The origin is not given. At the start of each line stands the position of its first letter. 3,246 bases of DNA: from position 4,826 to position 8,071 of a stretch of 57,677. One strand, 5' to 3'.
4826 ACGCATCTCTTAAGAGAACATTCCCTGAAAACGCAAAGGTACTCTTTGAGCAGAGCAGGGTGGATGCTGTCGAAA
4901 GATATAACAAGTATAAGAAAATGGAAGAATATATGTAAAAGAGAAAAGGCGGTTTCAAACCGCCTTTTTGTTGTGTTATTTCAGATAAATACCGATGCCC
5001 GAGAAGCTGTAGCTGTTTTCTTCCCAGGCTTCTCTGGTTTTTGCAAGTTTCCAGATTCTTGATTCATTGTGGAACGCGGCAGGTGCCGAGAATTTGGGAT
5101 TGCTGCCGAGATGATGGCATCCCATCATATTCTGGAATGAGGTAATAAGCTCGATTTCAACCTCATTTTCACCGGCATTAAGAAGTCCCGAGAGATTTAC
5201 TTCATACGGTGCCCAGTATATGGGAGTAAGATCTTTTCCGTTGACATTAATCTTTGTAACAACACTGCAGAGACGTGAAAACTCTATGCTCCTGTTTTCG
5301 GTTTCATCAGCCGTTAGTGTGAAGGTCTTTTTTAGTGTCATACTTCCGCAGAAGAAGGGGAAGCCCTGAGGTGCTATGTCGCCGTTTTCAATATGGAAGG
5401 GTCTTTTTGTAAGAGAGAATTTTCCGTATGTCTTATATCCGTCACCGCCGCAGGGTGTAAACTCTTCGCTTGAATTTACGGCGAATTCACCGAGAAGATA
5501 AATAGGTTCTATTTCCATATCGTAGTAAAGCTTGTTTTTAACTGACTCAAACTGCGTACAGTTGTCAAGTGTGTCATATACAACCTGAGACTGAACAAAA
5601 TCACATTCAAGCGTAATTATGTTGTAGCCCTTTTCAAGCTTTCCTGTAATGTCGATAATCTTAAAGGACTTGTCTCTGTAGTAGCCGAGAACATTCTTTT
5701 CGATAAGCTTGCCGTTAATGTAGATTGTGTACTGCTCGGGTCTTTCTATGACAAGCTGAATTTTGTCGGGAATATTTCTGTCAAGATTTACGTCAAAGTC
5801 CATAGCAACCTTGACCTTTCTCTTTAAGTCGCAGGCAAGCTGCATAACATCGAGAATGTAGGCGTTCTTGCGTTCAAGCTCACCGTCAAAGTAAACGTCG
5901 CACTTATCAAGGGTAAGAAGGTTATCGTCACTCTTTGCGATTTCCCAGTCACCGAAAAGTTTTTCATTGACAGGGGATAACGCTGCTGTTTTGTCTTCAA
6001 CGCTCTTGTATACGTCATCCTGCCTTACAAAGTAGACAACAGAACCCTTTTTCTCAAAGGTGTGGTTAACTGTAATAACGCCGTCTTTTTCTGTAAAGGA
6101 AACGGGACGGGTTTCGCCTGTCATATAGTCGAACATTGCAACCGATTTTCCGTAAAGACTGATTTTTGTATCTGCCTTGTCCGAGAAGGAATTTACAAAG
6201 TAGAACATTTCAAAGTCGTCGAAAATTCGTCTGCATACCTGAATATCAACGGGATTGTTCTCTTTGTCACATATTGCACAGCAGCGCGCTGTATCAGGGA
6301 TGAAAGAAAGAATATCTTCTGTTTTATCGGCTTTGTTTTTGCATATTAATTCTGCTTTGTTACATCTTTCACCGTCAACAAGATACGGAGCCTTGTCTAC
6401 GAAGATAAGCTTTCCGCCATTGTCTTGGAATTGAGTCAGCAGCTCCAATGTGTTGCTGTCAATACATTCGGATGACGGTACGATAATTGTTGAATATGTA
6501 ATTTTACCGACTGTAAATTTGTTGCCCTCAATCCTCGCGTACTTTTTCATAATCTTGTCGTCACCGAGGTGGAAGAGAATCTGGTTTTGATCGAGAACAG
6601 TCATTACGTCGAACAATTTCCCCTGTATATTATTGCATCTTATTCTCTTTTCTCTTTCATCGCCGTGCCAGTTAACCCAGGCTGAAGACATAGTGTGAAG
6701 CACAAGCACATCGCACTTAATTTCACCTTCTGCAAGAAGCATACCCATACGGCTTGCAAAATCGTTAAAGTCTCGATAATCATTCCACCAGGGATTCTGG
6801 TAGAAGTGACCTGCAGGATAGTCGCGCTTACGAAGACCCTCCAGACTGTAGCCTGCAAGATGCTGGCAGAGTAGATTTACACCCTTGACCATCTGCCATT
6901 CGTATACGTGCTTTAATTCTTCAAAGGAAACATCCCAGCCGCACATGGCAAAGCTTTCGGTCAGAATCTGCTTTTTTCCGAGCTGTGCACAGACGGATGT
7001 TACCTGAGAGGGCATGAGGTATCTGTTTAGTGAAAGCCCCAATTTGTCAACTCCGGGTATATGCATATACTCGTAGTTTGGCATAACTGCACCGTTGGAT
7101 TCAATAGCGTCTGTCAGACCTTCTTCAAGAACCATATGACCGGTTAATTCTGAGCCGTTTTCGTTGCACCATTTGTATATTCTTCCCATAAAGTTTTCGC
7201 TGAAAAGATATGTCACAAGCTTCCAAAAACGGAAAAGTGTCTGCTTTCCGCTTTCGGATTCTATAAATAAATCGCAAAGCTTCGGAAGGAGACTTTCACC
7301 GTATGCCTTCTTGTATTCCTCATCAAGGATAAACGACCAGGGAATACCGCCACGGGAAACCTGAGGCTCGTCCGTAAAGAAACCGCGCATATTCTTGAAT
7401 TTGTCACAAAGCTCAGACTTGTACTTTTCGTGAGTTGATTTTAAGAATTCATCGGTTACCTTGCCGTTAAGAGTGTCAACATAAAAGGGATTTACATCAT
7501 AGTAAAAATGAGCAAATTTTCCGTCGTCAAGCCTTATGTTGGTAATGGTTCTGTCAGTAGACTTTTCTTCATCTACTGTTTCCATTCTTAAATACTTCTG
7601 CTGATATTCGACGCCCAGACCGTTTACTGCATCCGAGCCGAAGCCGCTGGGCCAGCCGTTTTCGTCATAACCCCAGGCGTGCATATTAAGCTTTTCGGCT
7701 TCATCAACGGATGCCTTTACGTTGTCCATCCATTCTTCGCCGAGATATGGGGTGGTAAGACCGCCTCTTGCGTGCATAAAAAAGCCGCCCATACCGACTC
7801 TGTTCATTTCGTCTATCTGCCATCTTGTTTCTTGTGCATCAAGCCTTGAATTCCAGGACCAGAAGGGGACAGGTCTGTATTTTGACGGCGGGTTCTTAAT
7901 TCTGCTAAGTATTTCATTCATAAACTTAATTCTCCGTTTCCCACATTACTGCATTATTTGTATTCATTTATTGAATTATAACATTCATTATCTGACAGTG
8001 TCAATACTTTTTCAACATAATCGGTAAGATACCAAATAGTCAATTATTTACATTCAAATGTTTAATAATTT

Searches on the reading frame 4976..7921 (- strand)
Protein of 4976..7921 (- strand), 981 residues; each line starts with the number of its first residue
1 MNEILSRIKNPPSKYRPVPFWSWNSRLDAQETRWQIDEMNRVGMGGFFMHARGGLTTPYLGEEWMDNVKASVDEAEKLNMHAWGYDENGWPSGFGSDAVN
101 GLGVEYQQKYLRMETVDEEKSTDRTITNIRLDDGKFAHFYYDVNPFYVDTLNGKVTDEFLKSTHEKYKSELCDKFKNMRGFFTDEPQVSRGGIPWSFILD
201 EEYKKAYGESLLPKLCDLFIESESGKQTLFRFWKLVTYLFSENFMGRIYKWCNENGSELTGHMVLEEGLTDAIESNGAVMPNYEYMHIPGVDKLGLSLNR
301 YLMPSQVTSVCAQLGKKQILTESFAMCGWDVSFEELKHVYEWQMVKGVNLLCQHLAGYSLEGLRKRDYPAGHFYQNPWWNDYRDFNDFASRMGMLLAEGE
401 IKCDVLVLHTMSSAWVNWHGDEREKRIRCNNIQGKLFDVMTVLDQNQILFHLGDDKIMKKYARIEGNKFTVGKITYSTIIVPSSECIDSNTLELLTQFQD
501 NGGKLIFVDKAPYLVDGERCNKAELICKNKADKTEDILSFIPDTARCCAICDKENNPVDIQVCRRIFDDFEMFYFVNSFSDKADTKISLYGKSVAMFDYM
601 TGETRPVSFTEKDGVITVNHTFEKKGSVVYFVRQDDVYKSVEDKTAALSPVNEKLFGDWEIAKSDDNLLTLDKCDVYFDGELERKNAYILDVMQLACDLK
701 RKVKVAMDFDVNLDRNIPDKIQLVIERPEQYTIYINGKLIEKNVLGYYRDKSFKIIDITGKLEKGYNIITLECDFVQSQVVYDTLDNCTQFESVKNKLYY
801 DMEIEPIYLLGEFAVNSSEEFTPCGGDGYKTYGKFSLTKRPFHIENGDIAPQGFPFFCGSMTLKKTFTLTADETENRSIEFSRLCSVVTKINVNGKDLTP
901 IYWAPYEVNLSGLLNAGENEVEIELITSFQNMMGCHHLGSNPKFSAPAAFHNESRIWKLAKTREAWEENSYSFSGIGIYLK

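Call 17: search_protein_families(library=pfam, proteins=[window:4976-7921:-], max_evalue=0.01)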
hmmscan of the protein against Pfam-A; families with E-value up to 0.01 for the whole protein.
window:4976-7921:- (981 aa): 3 families
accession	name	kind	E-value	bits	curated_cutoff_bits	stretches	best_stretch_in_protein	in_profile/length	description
PF17132.9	Glyco_hydro_106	-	3.4e-12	46.1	29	2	148-610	268-742/743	alpha-L-rhamnosidase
PF22369.2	GLMA_2nd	-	0.00044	20.4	27.7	1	476-514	49-87/138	GLMA-like, second domain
PF22666.2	Glyco_hydro_2_N2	-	0.0075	16.8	27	0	861-930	50-122/167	Glycosyl hydrolase 2 galactose-binding domain-like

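Call 94: search_protein_families(library=ncbifam, proteins=[window:4976-7921:-], max_evalue=0.01)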
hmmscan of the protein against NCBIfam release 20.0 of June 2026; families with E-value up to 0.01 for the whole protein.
window:4976-7921:- (981 aa): 2 families
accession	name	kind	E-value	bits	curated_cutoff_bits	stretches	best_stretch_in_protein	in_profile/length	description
NF049897.1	AlphaRhamBT4145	equivalog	8.3e-23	80.3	1300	2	153-661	196-744/897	alpha-L-rhamnosidase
NF045579.1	rhamnoside_JR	domain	1.7e-10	41.1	50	1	852-933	33-116/123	glycosylhydrolase-like jelly roll fold domain-containing protein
